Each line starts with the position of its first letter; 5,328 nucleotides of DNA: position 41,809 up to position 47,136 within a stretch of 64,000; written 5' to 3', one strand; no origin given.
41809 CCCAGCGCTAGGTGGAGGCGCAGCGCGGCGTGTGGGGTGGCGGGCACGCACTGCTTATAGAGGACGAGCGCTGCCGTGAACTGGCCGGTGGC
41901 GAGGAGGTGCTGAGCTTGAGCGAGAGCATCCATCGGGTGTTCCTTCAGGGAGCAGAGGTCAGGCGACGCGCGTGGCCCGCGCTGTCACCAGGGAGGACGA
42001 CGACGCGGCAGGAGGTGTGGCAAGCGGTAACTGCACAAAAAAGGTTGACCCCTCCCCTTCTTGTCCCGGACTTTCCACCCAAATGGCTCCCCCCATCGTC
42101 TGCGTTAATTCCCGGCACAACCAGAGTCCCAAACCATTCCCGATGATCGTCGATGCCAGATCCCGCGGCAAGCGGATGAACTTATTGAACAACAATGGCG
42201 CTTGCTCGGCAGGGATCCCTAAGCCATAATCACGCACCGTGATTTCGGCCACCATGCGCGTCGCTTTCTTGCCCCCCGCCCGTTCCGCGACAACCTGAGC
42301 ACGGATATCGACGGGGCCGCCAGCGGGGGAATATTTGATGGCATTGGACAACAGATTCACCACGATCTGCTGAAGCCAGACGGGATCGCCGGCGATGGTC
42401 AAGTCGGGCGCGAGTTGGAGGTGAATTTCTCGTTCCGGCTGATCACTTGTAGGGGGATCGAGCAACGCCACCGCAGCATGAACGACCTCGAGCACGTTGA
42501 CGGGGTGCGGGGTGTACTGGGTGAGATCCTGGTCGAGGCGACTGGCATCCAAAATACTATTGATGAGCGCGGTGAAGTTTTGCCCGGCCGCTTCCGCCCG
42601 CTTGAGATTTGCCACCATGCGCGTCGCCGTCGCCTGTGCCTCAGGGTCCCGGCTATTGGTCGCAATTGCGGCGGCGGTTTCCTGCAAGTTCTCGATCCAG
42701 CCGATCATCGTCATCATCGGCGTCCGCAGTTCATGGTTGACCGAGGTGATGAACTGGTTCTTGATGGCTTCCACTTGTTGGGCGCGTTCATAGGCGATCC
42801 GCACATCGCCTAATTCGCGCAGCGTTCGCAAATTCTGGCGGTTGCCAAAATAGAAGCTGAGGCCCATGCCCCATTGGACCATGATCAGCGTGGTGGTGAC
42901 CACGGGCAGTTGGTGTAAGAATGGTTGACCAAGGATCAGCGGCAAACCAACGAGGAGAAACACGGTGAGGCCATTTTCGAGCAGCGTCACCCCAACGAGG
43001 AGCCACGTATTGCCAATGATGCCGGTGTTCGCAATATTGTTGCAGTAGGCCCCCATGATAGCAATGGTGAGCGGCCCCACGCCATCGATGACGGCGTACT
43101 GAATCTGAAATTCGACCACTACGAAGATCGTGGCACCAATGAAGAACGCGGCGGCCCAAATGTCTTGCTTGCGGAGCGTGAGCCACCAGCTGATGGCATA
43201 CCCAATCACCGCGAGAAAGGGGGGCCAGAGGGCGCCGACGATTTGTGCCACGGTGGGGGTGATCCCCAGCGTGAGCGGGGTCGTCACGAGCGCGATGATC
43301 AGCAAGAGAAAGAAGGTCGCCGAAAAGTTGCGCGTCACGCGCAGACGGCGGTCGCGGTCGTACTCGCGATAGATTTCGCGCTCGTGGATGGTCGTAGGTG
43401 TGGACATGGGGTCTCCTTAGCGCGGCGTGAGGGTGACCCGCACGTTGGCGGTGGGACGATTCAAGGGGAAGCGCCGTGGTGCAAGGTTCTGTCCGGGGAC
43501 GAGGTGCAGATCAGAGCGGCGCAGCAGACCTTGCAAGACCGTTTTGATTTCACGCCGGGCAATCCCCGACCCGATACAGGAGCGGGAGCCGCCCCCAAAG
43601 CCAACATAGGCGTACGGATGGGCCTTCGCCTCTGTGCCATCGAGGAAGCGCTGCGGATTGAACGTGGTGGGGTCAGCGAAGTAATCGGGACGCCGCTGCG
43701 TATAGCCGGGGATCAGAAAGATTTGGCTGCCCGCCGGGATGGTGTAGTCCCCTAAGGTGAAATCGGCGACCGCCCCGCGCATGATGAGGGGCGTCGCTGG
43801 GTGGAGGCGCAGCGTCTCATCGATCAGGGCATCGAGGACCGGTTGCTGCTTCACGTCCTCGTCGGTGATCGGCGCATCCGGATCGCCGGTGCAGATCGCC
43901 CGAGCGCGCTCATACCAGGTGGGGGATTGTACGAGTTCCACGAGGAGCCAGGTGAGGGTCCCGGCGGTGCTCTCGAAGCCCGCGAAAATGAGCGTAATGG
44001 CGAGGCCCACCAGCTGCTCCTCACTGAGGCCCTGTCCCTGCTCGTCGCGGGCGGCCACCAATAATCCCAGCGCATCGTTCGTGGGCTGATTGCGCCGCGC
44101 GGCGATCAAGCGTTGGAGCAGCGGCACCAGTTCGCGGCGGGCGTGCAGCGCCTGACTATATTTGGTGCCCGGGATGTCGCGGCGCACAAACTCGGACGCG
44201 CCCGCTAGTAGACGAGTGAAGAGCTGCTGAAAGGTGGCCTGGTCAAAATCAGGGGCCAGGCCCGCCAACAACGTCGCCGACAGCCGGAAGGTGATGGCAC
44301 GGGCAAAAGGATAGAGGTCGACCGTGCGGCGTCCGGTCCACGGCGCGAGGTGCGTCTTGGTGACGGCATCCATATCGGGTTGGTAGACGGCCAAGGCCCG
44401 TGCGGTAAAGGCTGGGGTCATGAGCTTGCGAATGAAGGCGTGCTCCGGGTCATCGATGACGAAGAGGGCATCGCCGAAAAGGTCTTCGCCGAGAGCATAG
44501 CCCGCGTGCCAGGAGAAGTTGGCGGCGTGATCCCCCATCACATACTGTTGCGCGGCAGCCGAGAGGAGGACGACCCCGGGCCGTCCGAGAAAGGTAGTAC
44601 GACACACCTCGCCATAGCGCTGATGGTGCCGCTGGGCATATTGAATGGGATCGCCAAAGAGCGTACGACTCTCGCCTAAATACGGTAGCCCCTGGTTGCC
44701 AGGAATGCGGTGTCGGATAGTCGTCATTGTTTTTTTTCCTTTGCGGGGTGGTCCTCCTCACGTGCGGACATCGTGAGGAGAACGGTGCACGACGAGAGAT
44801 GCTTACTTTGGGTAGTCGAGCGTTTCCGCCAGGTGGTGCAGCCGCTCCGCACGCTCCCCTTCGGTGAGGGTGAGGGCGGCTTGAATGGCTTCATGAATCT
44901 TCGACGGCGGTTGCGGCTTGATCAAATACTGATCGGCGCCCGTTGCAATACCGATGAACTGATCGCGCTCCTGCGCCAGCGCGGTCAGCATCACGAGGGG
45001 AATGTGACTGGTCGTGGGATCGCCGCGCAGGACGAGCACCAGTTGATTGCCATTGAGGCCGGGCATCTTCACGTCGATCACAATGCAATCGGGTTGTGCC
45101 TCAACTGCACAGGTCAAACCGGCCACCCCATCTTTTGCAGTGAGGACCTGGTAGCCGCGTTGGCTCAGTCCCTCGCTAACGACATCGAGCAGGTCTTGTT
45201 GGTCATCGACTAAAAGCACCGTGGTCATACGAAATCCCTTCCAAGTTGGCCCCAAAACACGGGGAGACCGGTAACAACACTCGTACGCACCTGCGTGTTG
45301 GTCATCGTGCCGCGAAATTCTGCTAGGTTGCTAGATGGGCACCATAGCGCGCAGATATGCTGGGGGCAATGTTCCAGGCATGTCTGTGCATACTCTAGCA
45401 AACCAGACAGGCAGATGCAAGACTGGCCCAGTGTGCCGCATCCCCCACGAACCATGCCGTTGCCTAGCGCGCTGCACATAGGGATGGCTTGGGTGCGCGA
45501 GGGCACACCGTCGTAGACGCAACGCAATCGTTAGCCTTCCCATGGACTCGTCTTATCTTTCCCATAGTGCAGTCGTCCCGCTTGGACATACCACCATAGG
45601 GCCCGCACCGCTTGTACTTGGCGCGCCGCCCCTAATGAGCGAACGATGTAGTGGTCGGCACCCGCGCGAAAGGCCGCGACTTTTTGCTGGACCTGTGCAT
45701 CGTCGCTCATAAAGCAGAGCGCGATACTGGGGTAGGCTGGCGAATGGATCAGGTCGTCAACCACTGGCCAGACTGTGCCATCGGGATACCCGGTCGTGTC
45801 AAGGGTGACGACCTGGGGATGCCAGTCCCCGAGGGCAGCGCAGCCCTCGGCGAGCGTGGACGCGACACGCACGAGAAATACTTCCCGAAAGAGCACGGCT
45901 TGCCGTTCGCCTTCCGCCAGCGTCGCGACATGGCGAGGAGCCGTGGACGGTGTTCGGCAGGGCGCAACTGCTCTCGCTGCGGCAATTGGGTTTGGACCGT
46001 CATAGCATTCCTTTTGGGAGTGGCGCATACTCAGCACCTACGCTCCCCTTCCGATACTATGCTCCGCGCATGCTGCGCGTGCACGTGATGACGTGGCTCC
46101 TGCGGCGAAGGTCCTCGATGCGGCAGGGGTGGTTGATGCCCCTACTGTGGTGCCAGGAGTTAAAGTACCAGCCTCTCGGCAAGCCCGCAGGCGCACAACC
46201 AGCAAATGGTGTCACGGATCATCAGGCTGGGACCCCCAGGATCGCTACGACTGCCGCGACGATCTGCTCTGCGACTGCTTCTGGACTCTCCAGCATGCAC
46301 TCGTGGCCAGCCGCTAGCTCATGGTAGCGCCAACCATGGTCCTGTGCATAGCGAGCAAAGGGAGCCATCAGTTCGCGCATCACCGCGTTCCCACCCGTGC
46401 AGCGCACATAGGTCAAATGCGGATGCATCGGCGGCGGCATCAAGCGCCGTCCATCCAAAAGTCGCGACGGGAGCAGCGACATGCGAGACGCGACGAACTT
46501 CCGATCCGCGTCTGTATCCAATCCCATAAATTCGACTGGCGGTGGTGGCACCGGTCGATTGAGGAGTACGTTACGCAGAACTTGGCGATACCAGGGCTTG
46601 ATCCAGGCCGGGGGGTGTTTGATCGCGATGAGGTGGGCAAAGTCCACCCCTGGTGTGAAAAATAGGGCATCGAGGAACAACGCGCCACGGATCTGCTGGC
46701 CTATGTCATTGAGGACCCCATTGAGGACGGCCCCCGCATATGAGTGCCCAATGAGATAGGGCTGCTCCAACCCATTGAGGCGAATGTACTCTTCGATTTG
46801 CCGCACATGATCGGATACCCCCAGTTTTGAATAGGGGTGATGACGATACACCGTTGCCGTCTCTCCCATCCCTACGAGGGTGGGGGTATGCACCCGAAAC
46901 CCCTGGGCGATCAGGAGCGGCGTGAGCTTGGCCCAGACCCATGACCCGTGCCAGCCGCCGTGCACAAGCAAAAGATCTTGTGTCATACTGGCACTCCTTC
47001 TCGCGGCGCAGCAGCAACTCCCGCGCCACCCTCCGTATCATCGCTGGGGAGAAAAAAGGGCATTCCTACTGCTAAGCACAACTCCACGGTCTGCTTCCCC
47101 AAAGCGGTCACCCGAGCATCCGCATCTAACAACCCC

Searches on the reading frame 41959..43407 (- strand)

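Call 49: search_protein_families(library=pfam, proteins=[window:41959-43407:-], max_evalue=0.001)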
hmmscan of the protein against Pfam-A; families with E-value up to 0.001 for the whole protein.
window:41959-43407:- (482 aa): 2 families
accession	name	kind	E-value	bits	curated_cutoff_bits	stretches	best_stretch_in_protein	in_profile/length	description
PF02518.31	HATPase_c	-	3.2e-24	86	26.4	1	340-463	1-110/111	Histidine kinase-, DNA gyrase B-, and HSP90-like ATPase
PF00512.31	HisKA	-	2.3e-10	40.8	26.9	1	216-293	2-65/66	His Kinase A (phospho-acceptor) domain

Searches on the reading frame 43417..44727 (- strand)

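Call 49: search_protein_families(library=pfam, proteins=[window:43417-44727:-], max_evalue=0.001)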
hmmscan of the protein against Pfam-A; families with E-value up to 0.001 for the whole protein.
window:43417-44727:- (436 aa): 1 family
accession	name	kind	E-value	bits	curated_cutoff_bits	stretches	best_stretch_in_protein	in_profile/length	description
PF00067.27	p450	-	4.5e-60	204.2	22.8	1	10-417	3-444/462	Cytochrome P450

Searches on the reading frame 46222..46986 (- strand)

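Call 49: search_protein_families(library=pfam, proteins=[window:46222-46986:-], max_evalue=0.001)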
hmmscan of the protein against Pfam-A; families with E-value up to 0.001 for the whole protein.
window:46222-46986:- (254 aa): 3 families
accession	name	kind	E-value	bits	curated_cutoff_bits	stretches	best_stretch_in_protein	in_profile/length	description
PF12697.13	Abhydrolase_6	-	2.4e-21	77.9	26.3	1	5-240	1-216/217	Alpha/beta hydrolase family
PF00561.26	Abhydrolase_1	-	6.9e-11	42.7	25.8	1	5-134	3-124/245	alpha/beta hydrolase fold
PF12146.15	Hydrolase_4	-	3.2e-05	23.8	27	1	5-145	7-138/239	Serine aminopeptidase, S33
